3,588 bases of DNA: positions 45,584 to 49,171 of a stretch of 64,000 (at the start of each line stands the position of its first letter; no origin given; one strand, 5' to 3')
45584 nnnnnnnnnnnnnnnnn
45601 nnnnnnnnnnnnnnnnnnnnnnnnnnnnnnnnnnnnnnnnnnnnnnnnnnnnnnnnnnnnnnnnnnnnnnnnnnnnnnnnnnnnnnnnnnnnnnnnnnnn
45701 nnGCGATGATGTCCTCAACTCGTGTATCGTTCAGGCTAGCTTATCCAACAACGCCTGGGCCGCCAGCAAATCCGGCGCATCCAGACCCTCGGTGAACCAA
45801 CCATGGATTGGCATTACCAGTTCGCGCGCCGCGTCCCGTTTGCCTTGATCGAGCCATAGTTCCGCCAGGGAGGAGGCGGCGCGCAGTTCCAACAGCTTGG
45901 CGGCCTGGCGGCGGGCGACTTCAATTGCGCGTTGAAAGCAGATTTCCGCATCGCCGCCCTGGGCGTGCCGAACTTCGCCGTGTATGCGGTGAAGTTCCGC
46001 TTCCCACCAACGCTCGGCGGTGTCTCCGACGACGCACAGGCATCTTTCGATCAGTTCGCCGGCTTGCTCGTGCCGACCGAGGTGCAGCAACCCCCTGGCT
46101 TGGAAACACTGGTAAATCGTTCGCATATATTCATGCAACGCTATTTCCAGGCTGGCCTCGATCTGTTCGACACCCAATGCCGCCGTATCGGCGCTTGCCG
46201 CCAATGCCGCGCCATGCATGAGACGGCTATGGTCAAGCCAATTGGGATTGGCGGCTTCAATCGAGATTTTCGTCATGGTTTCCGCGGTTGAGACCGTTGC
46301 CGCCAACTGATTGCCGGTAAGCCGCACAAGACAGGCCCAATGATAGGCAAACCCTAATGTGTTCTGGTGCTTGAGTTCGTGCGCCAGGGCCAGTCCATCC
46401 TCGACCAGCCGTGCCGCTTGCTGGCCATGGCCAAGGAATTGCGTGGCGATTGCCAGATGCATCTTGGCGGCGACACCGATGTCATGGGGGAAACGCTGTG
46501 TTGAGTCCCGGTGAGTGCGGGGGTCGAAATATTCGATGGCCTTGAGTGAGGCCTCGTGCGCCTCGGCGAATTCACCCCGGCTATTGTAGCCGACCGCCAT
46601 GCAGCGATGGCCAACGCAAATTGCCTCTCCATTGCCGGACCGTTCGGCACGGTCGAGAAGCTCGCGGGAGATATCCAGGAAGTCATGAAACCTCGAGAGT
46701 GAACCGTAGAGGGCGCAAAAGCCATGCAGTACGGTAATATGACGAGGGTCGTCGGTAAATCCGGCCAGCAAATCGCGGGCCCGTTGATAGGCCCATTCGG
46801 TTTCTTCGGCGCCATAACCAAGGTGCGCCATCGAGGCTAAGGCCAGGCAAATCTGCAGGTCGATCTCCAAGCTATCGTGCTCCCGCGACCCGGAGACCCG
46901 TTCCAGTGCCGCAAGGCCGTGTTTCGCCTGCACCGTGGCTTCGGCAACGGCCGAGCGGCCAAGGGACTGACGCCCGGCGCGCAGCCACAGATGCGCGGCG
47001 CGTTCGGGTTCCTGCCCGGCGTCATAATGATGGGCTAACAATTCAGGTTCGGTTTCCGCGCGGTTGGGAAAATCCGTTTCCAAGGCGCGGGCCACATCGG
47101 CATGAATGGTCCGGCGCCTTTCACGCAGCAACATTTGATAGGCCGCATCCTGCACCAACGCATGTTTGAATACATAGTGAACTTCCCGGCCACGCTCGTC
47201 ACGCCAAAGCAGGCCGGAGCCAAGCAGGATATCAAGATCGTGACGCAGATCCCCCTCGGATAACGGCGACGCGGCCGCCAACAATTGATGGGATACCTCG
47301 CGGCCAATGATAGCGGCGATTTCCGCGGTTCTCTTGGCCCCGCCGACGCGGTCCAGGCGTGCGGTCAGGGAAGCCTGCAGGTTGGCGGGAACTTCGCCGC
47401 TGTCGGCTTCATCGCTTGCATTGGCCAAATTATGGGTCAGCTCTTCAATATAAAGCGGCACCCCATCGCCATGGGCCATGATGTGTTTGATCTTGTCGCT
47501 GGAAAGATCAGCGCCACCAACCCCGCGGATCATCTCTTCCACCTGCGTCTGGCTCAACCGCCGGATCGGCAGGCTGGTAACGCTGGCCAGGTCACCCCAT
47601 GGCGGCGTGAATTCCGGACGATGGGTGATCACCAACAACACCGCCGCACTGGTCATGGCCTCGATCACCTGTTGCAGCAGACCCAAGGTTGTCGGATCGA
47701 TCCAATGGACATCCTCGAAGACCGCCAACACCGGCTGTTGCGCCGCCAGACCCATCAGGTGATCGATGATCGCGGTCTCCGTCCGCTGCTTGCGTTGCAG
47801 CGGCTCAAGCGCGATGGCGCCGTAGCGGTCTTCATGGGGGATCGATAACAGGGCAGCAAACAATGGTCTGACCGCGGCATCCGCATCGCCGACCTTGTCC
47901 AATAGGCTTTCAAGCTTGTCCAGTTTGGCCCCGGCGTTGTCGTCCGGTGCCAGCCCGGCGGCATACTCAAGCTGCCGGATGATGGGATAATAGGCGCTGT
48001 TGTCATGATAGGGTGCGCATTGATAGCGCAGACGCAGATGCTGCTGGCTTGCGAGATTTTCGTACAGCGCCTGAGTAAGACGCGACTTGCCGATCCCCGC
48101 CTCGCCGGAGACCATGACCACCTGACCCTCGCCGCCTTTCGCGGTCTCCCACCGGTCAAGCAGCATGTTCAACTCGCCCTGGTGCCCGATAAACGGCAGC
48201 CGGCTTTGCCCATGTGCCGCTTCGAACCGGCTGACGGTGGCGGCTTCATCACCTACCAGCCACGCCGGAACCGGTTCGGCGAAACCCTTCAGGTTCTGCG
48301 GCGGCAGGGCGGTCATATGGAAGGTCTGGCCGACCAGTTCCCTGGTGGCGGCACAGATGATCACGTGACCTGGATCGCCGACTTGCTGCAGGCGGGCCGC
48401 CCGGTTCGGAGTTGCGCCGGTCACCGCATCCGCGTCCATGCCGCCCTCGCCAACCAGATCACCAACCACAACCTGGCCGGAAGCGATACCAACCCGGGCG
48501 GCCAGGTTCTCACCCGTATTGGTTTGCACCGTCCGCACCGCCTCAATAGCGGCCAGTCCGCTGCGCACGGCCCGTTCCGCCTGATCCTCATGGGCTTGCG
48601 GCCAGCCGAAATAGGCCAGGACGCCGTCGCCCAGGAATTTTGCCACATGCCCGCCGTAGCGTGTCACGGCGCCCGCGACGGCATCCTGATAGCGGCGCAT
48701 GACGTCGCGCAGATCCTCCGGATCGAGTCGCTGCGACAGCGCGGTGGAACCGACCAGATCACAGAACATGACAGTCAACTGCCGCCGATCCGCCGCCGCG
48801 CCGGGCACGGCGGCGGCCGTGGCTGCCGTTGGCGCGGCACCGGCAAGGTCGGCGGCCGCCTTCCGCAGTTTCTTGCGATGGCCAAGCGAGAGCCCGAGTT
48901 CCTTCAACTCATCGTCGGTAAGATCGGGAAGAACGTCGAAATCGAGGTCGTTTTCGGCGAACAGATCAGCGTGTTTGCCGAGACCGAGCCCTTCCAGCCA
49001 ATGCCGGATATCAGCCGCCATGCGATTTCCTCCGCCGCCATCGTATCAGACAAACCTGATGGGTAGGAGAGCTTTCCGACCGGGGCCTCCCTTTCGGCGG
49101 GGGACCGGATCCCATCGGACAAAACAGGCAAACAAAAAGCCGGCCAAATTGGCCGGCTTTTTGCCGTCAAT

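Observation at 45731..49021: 1096-aa SAM / class-III nucleotidyl cyclase / STAND NTPase / TPR signalling protein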

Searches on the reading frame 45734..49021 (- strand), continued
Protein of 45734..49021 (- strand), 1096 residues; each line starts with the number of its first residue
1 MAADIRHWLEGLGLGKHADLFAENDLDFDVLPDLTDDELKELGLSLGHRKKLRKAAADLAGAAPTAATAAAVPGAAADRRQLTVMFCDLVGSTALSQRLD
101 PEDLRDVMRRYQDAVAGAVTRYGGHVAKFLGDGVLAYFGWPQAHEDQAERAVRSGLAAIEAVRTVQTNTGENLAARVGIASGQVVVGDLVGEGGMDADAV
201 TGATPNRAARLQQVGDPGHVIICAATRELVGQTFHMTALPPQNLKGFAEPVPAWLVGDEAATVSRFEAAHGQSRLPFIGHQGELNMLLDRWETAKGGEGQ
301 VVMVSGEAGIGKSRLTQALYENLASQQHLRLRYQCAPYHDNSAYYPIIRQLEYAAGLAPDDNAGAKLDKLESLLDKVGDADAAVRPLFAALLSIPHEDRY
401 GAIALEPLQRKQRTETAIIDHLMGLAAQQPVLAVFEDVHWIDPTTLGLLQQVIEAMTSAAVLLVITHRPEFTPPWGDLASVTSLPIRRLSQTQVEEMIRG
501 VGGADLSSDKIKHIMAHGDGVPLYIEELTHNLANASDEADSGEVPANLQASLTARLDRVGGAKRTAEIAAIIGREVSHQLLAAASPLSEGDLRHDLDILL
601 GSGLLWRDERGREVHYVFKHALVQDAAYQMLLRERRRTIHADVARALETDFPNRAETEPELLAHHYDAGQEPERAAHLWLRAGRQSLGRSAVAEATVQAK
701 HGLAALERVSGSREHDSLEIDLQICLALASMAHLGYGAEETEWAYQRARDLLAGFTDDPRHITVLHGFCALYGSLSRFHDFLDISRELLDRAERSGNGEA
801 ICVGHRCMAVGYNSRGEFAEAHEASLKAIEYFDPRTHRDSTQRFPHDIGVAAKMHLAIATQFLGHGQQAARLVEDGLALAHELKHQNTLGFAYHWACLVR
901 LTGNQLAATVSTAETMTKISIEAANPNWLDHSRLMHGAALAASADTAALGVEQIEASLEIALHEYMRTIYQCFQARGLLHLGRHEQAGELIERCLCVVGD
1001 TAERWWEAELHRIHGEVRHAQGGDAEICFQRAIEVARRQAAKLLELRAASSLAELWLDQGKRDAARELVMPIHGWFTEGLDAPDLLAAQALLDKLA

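Call 68: search_protein_families(library=padloc, proteins=[L039:4581-5279:-, L080:13387-14085:+, L073:11548-12306:+], max_evalue=0.000001)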
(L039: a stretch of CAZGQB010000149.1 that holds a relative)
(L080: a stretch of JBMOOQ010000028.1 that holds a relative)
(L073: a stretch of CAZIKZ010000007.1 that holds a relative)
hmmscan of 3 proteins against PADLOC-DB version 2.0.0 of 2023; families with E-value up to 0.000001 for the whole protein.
L039:4581-5279:- (233 aa): 3 families
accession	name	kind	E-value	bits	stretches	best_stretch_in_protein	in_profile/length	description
PDLC02371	PycTIR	-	1.6e-11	42.1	1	37-153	31-144/288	-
PDLC00731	Effector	-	5e-10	36.8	1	40-154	37-148/306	TIR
PDLC00732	Effector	-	3.2e-07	27.6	1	38-155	31-145/301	TIR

L080:13387-14085:+ (233 aa): 4 families
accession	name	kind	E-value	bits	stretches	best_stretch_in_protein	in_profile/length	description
PDLC02371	PycTIR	-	4.5e-13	47.2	1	30-152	28-146/288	-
PDLC00731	Effector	-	9e-12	42.6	1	31-152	32-149/306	TIR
PDLC00732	Effector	-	2.4e-10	37.8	1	33-152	30-145/301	TIR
PDLC00734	PycC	-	1.2e-08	32.4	1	30-150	24-145/374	Pycsar cyclase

L073:11548-12306:+ (253 aa): 4 families
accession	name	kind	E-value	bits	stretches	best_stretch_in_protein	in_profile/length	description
PDLC02371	PycTIR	-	1.5e-11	42.2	1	50-172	28-146/288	-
PDLC00731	Effector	-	1.2e-10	38.9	1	51-172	32-149/306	TIR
PDLC00732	Effector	-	2.4e-09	34.5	1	51-172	28-145/301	TIR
PDLC00734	PycC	-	2.6e-09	34.7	1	50-191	24-164/374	Pycsar cyclase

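Call 69: search_protein_families(library=pfam, proteins=[L039:4581-5279:-, L080:13387-14085:+, L073:11548-12306:+], max_evalue=0.001)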
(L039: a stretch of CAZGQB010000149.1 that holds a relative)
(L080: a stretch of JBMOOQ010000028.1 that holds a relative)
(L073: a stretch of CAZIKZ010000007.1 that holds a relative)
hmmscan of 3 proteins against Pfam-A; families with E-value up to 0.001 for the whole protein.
L039:4581-5279:- (233 aa): 3 families
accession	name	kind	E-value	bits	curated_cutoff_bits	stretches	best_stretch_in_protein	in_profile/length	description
PF00027.35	cNMP_binding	-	7.4e-25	87.2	27.5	1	46-130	2-87/89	Cyclic nucleotide-binding domain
PF13545.12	HTH_Crp_2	-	1.2e-13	51.2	27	1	164-225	1-61/70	Crp-like helix-turn-helix domain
PF00325.26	Crp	-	2.2e-05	24.5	21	1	188-216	4-32/32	Bacterial regulatory proteins, crp family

L080:13387-14085:+ (233 aa): 2 families
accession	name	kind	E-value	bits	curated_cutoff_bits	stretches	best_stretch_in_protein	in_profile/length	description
PF00027.35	cNMP_binding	-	1.5e-25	89.4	27.5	1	42-127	2-87/89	Cyclic nucleotide-binding domain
PF13545.12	HTH_Crp_2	-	7.1e-15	55.2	27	1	162-227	2-69/70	Crp-like helix-turn-helix domain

L073:11548-12306:+ (253 aa): 3 families
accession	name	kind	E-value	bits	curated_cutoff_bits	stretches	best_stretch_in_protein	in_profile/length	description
PF00027.35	cNMP_binding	-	5.4e-23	81.2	27.5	1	62-147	2-87/89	Cyclic nucleotide-binding domain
PF13545.12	HTH_Crp_2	-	2.5e-15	56.6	27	1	182-246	2-68/70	Crp-like helix-turn-helix domain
PF12802.13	MarR_2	-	0.00037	21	27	0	185-234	9-54/61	MarR family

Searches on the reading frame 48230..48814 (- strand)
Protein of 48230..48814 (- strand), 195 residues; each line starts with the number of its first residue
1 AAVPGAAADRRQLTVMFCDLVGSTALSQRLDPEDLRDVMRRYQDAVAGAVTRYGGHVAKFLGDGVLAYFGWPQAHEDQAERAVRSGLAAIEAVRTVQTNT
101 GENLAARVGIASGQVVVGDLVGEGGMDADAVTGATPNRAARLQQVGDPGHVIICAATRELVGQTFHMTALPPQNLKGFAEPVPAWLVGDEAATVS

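Call 59: search_solved_structures(query=window:48230-48814:-, max_evalue=1e-15, show_alignments=5)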
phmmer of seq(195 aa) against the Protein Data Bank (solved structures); distinct sequences matched with E-value up to 1e-15: 7.
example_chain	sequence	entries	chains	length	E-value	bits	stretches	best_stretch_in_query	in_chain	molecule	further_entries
2w01_A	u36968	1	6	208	8.6e-26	94.1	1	7-188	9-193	ADENYLATE CYCLASE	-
6fht_A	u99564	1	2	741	3.7e-25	92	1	8-188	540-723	Bacteriophytochrome,Adenylate cyclase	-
3r5g_A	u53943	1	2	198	2.3e-20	76.4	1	9-190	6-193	CyaB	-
5oyh_A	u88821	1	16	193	4.4e-20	75.5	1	9-186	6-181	Nucleotide cyclase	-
6sir_A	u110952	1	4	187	3.9e-19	72.4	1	8-186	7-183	Nucleotide cyclase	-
6aoa_A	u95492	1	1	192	5.4e-19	72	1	9-189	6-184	Bacterio-rhodopsin/guanylyl cyclase 1 fusion protein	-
6ao9_A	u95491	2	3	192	6.1e-18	68.5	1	9-189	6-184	Bacterio-rhodopsin/guanylyl cyclase 1 fusion protein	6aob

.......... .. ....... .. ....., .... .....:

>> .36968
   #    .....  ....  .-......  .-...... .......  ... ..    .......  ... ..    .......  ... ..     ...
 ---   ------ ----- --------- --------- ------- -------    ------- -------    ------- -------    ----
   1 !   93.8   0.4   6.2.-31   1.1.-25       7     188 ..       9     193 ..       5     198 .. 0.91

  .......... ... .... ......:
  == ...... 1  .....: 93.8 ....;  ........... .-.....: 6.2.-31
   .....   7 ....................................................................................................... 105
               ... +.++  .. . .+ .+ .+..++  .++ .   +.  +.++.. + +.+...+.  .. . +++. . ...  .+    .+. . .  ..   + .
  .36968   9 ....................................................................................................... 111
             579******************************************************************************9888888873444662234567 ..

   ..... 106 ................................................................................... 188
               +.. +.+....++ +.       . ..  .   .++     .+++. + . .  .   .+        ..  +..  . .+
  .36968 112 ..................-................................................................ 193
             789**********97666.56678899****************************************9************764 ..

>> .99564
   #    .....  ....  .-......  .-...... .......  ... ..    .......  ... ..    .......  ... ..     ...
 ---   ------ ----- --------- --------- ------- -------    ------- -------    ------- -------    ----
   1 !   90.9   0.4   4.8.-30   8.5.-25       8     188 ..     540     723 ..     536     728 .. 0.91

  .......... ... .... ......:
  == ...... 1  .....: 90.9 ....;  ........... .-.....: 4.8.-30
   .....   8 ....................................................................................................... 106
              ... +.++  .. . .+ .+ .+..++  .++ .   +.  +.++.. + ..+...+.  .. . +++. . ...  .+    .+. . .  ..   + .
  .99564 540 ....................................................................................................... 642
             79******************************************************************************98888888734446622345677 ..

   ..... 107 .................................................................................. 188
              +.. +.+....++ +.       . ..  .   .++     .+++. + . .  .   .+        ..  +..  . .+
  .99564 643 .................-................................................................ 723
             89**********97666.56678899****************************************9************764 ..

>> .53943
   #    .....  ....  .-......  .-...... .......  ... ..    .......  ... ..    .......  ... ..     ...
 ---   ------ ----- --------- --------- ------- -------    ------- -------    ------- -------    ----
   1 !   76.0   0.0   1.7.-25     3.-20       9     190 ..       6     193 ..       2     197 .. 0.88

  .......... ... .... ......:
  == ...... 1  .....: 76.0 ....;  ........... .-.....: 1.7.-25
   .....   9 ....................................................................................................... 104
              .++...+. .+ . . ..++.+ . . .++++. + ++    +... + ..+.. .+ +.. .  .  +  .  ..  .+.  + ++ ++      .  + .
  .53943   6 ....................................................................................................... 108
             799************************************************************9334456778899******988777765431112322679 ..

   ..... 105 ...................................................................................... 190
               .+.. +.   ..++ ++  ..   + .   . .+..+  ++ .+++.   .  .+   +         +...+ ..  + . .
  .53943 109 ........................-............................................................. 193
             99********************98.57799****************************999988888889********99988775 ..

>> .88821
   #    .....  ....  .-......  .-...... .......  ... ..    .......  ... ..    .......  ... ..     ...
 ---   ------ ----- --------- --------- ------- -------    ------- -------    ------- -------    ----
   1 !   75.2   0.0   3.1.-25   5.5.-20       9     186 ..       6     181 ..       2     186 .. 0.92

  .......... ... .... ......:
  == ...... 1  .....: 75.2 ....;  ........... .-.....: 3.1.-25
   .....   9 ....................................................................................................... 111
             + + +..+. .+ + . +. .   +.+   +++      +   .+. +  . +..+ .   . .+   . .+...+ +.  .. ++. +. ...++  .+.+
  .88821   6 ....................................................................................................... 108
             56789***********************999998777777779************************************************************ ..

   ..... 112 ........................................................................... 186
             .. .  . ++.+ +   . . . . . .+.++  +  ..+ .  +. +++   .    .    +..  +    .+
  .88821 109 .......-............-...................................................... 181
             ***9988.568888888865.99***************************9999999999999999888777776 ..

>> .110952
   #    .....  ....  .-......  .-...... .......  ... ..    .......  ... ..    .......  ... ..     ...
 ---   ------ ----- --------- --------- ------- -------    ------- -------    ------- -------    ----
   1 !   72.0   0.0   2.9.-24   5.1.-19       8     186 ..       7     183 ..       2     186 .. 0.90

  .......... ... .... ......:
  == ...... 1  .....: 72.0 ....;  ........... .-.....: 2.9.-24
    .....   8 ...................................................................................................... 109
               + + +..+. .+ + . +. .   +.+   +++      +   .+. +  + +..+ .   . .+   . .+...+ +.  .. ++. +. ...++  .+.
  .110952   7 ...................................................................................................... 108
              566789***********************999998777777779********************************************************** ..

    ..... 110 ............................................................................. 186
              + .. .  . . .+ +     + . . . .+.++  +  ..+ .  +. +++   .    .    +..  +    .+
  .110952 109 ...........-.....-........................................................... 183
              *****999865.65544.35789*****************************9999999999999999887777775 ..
